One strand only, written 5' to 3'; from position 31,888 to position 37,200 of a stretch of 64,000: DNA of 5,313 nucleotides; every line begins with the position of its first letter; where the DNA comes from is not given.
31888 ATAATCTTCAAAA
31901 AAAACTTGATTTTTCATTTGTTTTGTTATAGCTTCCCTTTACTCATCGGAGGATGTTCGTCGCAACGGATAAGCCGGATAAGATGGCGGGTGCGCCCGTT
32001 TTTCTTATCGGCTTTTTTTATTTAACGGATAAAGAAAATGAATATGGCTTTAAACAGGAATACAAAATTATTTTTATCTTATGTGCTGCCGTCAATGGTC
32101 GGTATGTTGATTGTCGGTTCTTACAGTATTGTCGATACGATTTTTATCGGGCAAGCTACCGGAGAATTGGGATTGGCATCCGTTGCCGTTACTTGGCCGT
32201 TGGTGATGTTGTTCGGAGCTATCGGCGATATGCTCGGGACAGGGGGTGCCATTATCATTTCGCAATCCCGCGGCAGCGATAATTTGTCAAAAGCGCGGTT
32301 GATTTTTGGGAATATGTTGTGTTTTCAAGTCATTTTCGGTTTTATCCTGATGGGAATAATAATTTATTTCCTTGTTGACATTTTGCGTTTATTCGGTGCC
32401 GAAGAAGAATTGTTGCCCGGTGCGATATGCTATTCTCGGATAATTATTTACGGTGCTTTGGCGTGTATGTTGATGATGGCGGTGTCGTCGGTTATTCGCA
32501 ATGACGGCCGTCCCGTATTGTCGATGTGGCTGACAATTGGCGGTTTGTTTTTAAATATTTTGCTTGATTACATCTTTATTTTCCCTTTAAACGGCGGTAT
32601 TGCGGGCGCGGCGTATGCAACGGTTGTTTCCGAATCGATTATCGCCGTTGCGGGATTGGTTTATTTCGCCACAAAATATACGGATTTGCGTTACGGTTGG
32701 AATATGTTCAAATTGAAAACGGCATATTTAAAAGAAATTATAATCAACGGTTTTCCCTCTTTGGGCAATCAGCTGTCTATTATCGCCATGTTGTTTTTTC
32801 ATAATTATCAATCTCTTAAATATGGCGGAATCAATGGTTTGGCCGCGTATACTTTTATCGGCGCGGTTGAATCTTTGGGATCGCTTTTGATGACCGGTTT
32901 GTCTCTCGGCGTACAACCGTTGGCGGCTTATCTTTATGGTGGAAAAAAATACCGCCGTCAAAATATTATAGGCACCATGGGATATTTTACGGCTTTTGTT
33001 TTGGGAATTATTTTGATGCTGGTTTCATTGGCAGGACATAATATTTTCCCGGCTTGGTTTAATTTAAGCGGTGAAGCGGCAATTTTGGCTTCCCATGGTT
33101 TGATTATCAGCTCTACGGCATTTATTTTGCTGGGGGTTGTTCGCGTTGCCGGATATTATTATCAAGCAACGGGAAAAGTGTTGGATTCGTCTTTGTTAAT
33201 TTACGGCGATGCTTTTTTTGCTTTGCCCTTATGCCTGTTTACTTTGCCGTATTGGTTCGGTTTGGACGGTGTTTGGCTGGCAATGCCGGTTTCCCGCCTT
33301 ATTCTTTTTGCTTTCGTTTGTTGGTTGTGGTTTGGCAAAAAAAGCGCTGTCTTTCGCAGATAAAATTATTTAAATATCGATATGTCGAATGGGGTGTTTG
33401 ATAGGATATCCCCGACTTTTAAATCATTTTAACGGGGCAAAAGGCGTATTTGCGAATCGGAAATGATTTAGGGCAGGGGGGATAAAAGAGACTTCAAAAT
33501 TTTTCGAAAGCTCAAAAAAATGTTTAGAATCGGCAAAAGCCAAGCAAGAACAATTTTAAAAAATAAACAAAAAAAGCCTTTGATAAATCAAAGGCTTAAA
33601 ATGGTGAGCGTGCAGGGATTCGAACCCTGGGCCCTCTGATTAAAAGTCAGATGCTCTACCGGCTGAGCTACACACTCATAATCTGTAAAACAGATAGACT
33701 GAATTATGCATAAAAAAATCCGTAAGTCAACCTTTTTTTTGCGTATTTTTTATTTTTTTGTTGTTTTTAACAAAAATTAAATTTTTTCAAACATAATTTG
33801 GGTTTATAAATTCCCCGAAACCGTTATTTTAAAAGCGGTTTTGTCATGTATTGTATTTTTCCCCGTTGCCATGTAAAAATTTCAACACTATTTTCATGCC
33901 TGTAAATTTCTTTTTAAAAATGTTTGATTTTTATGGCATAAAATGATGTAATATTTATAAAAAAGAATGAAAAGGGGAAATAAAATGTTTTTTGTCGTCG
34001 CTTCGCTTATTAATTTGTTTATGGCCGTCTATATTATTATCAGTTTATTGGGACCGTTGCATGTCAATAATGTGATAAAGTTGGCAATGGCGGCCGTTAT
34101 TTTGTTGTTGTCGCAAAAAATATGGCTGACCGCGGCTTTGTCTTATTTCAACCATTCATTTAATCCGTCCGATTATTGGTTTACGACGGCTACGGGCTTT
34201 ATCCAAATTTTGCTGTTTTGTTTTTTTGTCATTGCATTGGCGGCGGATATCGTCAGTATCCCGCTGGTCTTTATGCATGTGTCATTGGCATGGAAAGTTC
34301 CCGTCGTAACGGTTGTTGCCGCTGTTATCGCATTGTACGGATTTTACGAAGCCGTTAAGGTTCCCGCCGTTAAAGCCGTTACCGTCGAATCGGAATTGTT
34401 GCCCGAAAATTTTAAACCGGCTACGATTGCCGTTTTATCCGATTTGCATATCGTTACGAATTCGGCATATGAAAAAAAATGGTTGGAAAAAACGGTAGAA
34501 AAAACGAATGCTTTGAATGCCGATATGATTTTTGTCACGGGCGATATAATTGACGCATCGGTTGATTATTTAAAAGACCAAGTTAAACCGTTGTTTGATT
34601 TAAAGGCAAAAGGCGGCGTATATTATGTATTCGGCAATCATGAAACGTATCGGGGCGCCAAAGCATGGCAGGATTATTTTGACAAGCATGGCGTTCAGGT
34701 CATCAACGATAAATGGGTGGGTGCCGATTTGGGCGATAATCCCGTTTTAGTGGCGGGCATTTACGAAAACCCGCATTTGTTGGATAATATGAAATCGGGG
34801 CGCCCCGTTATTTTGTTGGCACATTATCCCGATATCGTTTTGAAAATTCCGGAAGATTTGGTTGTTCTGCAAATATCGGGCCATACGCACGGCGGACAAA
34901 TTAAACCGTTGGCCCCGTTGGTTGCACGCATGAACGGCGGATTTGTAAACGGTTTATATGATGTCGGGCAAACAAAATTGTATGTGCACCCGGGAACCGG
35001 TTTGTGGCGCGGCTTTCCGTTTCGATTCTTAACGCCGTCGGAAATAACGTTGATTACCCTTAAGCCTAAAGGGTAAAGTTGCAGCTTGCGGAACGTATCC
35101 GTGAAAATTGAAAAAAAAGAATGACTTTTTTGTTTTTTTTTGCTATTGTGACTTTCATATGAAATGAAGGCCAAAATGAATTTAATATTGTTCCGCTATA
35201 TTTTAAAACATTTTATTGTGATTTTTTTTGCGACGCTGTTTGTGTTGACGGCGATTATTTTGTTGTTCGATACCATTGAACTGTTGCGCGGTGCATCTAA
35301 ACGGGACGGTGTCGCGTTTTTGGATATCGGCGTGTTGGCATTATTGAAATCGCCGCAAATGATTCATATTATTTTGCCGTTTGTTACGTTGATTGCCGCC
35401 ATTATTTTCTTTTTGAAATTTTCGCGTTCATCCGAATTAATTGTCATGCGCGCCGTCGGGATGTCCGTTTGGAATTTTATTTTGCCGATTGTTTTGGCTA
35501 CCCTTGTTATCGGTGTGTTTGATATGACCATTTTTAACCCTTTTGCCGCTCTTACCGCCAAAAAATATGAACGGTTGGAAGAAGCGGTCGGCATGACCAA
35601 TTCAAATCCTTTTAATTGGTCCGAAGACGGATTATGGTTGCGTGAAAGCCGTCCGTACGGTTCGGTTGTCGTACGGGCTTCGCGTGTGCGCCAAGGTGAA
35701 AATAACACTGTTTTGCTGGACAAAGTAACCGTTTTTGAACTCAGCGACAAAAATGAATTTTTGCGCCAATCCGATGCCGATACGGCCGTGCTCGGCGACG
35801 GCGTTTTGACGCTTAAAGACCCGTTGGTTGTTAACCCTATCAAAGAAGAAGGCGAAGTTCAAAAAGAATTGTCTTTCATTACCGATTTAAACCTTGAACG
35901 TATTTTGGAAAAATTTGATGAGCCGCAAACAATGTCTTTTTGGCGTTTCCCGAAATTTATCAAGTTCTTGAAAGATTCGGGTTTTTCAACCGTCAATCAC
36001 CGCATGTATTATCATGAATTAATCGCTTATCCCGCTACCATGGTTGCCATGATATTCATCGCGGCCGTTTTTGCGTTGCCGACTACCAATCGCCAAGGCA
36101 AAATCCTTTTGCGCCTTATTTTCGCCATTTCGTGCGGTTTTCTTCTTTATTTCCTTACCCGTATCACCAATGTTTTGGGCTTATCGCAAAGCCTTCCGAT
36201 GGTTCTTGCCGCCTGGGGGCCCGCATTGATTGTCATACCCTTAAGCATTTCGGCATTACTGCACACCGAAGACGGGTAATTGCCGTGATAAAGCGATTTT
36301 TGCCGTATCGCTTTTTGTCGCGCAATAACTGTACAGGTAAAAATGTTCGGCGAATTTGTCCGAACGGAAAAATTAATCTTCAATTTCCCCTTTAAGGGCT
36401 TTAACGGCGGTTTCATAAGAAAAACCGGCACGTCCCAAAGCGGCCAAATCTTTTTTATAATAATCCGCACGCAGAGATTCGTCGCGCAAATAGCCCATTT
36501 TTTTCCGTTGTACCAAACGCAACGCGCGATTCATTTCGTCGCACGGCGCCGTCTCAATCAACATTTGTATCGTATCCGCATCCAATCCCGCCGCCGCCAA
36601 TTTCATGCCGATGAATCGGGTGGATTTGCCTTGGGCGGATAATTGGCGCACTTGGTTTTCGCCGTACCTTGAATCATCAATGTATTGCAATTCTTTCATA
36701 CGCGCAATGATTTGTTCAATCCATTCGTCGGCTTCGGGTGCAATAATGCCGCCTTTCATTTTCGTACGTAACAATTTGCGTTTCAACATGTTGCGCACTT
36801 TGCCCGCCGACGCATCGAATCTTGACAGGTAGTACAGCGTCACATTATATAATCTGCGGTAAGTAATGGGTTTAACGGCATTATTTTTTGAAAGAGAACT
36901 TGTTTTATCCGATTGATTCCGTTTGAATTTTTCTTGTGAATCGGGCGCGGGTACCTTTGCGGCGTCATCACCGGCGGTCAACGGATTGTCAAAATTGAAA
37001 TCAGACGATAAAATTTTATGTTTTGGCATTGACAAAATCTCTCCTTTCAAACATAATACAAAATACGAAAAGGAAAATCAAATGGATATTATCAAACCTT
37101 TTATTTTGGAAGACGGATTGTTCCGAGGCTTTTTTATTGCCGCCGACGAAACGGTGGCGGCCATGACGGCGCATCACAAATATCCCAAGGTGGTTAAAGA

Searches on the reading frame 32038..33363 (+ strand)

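Call 70: search_protein_families(library=pfam, proteins=[window:32038-33363:+], max_evalue=0.00001)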
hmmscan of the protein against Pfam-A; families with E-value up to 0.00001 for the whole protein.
window:32038-33363:+ (441 aa): 1 family
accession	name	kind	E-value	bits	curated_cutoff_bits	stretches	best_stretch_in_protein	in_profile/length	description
PF01554.23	MatE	-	4.5e-34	117.9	24.9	2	18-179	1-161/161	MatE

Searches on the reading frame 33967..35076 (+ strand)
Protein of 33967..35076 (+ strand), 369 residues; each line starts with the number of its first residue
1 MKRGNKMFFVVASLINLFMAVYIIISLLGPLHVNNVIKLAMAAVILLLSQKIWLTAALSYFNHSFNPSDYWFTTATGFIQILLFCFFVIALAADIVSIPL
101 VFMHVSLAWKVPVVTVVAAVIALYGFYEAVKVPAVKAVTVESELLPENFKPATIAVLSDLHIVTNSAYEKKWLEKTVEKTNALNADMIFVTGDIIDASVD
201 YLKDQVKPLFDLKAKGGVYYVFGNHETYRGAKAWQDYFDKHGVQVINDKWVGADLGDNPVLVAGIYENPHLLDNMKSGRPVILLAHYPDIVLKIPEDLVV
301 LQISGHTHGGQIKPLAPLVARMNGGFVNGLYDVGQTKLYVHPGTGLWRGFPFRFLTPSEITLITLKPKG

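Call 70: search_protein_families(library=pfam, proteins=[window:33967-35076:+], max_evalue=0.00001)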
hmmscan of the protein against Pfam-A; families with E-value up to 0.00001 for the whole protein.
window:33967-35076:+ (369 aa): 2 families
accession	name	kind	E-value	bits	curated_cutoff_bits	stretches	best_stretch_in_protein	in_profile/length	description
PF00149.33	Metallophos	-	4.8e-12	47.1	21.5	1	153-309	2-190/191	Calcineurin-like phosphoesterase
PF12850.12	Metallophos_2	-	3.7e-06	27.5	27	0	154-249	3-82/154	Calcineurin-like phosphoesterase superfamily domain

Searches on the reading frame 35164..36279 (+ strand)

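Call 50: search_protein_families(library=pfam, proteins=[window:35164-36279:+], max_evalue=0.001)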
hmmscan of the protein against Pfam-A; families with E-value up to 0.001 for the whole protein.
window:35164-36279:+ (371 aa): 1 family
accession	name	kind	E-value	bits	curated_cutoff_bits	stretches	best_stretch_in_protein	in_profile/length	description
PF03739.19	LptF_LptG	-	3.7e-59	201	27.9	1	11-364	1-350/353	Lipopolysaccharide export system permease LptF/LptG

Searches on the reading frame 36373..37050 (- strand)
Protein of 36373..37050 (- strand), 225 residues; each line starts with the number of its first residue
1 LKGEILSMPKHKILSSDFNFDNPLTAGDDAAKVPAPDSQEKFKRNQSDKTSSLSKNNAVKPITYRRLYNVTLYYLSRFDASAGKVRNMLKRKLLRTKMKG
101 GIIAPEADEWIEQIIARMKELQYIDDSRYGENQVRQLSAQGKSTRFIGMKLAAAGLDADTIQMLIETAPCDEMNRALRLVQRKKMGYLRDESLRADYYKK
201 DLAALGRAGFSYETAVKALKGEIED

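Call 50: search_protein_families(library=pfam, proteins=[window:36373-37050:-], max_evalue=0.001)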
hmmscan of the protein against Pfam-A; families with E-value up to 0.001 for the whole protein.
window:36373-37050:- (225 aa): 1 family
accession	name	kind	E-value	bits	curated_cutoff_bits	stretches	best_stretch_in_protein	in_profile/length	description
PF02631.22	RecX_HTH2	-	1.3e-05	25.8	26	1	125-162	1-39/42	RecX, second three-helix domain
